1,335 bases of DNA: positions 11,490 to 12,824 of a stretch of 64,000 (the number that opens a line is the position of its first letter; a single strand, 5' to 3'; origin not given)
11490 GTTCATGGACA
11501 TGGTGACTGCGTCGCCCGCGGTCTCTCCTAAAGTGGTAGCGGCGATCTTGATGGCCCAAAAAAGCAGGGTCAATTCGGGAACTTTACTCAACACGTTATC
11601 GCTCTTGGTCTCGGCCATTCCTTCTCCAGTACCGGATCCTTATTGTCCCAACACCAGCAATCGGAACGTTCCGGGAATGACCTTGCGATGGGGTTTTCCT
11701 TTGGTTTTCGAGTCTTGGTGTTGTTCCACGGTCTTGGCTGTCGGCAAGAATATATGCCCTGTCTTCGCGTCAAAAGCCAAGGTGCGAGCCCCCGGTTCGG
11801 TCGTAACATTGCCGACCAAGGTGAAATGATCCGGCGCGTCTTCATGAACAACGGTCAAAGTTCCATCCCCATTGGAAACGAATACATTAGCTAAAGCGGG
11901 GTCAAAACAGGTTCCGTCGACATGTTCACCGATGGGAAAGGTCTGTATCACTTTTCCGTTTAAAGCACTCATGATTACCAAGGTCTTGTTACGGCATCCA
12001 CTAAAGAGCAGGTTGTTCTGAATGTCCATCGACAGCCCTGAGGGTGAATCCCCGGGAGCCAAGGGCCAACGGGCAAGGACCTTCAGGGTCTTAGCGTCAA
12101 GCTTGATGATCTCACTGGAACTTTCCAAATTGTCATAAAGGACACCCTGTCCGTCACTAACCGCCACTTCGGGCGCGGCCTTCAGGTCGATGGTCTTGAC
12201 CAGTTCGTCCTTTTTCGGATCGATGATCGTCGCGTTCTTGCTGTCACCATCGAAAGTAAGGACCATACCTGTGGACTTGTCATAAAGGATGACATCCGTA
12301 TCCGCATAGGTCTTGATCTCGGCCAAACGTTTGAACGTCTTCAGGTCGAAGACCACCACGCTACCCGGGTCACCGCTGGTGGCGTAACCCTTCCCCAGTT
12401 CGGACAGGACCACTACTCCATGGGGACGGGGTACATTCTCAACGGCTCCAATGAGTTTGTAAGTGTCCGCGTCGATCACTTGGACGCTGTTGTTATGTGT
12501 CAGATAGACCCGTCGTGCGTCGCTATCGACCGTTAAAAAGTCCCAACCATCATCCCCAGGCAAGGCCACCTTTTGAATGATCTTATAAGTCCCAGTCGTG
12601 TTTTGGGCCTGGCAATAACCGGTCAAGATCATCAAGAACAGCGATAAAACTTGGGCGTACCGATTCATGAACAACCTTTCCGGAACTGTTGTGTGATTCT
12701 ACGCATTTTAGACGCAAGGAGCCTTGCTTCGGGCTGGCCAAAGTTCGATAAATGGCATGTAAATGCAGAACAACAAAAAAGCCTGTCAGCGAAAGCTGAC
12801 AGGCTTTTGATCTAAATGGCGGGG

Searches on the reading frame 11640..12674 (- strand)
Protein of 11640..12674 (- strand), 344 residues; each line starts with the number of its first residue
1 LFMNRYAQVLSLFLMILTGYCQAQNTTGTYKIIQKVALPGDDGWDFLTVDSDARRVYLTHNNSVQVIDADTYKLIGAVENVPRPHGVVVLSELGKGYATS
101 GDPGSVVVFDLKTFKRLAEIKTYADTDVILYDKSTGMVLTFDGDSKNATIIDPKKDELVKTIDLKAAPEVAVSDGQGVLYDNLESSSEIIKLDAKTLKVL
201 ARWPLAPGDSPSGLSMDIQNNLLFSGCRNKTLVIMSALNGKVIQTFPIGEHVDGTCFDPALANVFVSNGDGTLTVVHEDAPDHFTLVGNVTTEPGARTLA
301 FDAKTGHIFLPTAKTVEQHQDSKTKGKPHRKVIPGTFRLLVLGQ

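Call 15: search_protein_families(library=pfam, proteins=[window:11640-12674:-], max_evalue=0.001)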
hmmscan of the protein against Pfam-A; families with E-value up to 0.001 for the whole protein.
window:11640-12674:- (344 aa): 7 families
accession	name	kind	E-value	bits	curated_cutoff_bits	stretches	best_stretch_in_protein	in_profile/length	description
PF16819.11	DUF5074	-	7.7e-08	32.2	27.2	1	35-199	92-218/353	Domain of unknown function (DUF5074)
PF25174.1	Beta-prop_THOC3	-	1.6e-05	24.5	305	0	214-279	94-159/272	THOC3 beta-propeller domain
PF24814.1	WD40_Prp19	-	6.5e-05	22.5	320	0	59-163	154-257/281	Prp19 WD40 domain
PF23414.1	Beta-prop_EML_2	-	8.6e-05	22.5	90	0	213-282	3-72/266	Echinoderm microtubule-associated protein second beta-propeller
PF24817.1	WD40_WDHD1_1st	-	0.00015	21.5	109.9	0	56-126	194-266/291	WDHD1 first WD40 domain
PF24796.1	WDR55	-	0.0004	20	200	0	59-145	72-159/296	WDR55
PF21783.3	YNCE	-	0.00055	19.8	27.1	0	151-253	230-329/339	YNCE-like beta-propeller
